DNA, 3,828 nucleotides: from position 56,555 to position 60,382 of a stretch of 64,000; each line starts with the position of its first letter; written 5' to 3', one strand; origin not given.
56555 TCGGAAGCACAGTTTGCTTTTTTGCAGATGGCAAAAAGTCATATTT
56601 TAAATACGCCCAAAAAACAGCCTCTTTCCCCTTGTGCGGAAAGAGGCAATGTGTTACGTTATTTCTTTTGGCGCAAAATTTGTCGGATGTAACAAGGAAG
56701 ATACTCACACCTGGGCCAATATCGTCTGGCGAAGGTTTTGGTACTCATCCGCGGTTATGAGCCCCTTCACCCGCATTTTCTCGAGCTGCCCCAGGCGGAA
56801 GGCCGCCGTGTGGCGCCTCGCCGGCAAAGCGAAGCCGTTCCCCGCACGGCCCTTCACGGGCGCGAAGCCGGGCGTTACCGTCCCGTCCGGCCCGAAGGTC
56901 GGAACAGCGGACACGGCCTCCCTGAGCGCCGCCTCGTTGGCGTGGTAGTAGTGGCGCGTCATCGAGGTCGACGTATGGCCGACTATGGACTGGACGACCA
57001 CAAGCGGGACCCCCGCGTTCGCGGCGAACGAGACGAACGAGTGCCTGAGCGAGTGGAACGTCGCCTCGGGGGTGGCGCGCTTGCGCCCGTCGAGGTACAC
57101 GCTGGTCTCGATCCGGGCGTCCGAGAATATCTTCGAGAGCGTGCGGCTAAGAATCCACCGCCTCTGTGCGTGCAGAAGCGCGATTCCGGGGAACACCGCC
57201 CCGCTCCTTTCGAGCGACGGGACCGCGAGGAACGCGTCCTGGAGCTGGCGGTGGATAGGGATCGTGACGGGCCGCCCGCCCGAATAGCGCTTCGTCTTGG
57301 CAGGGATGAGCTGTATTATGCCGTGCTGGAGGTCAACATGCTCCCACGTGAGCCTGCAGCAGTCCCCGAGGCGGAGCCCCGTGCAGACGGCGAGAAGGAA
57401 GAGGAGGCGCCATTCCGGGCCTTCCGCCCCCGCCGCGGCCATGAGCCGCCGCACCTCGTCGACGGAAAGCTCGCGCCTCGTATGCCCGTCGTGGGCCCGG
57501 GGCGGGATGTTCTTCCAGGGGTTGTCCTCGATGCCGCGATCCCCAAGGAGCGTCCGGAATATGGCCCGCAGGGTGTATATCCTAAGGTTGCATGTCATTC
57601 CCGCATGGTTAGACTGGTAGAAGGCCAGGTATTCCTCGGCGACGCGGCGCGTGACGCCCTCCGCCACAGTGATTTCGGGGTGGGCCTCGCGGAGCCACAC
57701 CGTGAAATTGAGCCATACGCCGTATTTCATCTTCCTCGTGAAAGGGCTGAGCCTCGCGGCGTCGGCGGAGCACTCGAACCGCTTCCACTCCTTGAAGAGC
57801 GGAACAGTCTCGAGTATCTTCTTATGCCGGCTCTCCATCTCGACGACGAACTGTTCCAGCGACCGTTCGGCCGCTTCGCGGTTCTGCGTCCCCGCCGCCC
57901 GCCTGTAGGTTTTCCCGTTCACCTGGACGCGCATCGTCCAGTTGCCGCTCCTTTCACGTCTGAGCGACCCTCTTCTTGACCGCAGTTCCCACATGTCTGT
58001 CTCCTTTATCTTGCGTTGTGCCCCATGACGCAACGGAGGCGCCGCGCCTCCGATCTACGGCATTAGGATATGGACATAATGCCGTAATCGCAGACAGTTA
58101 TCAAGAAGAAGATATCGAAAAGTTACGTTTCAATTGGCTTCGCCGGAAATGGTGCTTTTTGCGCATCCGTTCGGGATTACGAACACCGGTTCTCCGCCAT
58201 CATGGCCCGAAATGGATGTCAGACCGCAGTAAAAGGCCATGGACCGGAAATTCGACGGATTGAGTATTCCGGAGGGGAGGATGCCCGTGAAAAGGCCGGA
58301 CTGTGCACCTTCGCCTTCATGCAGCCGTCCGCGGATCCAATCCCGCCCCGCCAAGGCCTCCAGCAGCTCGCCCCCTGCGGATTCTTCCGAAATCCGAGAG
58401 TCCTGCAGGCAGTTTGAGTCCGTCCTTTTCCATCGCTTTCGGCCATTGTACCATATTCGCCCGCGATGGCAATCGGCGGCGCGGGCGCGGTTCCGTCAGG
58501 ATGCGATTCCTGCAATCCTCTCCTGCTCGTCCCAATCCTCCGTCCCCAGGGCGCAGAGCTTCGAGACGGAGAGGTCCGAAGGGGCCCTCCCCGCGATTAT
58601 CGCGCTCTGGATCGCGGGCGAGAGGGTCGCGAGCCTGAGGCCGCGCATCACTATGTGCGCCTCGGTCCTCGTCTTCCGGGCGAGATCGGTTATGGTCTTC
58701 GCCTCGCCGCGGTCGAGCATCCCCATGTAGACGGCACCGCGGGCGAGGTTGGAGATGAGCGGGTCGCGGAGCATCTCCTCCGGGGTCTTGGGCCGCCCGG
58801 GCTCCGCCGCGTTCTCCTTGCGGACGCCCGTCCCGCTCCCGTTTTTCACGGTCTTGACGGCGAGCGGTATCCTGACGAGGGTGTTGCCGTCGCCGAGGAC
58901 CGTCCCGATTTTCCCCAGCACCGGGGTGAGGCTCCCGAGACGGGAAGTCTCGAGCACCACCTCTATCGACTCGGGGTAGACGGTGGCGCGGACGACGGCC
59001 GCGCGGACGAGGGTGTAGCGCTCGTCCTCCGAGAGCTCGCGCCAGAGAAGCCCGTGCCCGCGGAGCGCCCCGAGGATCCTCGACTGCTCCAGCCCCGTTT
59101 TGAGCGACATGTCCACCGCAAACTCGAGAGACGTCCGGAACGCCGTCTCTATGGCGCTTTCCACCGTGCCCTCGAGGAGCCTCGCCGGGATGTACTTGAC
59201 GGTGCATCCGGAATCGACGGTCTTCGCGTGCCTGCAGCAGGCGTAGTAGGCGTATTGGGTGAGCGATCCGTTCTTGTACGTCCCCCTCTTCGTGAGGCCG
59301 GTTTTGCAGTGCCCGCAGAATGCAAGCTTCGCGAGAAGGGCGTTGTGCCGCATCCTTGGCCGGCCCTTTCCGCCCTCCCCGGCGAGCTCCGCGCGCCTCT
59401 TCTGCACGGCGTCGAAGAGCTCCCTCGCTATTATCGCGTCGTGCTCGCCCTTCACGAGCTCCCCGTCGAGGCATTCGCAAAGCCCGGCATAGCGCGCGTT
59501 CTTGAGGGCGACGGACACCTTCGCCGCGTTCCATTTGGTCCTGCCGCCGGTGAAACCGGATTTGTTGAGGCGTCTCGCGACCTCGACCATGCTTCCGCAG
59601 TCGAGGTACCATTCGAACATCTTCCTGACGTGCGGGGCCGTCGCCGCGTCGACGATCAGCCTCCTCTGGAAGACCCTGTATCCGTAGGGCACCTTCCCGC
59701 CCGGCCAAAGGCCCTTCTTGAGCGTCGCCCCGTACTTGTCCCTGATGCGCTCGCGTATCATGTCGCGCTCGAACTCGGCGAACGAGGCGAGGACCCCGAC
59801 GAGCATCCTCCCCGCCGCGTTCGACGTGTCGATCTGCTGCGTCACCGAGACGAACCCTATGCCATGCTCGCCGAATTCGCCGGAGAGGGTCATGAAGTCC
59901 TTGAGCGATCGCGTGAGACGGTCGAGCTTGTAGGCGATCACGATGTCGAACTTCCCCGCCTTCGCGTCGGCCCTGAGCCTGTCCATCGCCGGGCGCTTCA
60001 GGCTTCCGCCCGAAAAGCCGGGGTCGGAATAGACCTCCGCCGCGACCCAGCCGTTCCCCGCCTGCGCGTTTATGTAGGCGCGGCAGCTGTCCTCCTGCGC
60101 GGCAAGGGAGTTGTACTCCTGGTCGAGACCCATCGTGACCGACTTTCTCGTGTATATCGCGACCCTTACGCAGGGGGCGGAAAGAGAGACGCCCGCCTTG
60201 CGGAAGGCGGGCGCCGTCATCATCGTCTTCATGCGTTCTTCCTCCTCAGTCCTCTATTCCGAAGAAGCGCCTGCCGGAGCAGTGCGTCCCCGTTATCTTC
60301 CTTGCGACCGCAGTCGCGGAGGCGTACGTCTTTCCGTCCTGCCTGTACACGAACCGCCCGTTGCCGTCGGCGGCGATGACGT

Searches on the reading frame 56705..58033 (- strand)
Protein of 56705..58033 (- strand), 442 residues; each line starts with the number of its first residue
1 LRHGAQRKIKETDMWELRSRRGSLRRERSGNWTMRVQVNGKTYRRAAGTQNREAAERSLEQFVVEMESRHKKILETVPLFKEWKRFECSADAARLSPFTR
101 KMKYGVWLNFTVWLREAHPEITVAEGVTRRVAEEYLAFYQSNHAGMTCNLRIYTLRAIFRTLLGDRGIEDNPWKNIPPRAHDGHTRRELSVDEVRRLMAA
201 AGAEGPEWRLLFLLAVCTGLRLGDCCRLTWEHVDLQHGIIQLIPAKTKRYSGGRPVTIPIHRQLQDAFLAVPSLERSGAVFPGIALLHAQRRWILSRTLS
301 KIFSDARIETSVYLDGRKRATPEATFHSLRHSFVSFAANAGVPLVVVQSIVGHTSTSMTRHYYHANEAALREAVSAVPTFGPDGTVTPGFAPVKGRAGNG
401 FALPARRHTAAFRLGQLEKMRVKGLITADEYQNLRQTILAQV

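Call 102: search_protein_families(library=ncbifam, proteins=[window:56705-58033:-], max_evalue=0.00001)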
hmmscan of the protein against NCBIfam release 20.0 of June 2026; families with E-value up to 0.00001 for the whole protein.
window:56705-58033:- (442 aa): 9 families
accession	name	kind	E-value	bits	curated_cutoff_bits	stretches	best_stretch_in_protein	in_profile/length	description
TIGR02225.1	recomb_XerD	equivalog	5.9e-18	65.2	329.6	1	123-375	37-284/290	site-specific tyrosine recombinase XerD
NF001399.0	PRK00283.1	subfamily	6.4e-17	61.7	279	1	124-375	48-293/300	tyrosine recombinase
NF040815.2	recomb_XerA_Arch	equivalog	1.6e-16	60.7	220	1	127-372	38-261/263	site-specific tyrosine recombinase/integron integrase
TIGR02224.1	recomb_XerC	equivalog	1.7e-16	60.5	335.15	1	110-373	28-285/295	tyrosine recombinase XerC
NF002331.0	PRK01287.1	subfamily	5.5e-09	35.5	371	1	79-371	26-318/365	site-specific tyrosine recombinase XerC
TIGR02249.1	integrase_gron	subfamily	5.9e-09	35.7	265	0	323-368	258-303/315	integron integrase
NF047926.1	integrase_GmtZ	equivalog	1e-07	30.4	600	1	318-375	422-480/784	gamma-mobile-trio integrase GmtZ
NF003462.0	PRK05084.1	equivalog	7.1e-07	28.3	267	0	324-377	303-356/360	tyrosine recombinase XerS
NF011946.0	PRK15417.1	equivalog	9.2e-07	28.3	435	0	321-378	271-331/337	integron integrase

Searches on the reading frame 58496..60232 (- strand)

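Call 102: search_protein_families(library=ncbifam, proteins=[window:58496-60232:-], max_evalue=0.00001)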
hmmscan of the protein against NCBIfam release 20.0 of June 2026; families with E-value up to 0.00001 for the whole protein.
window:58496-60232:- (578 aa): 4 families
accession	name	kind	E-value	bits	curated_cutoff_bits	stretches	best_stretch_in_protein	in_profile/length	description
NF047343.1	SCCmet_CcrB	equivalog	2e-35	122.5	900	1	23-358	8-357/542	cassette chromosome recombinase CcrB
NF047347.1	SCCmet_CcrC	equivalog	9.1e-33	113.6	900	1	23-250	4-236/558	cassette chromosome recombinase CcrC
NF041201.1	recomb_XisF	equivalog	8.2e-30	104.1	375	1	65-361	32-353/465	fdxN element excision recombinase XisF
NF047344.1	SCCmet_CcrA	equivalog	6.9e-24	84.8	700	1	40-367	15-327/442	cassette chromosome recombinase CcrA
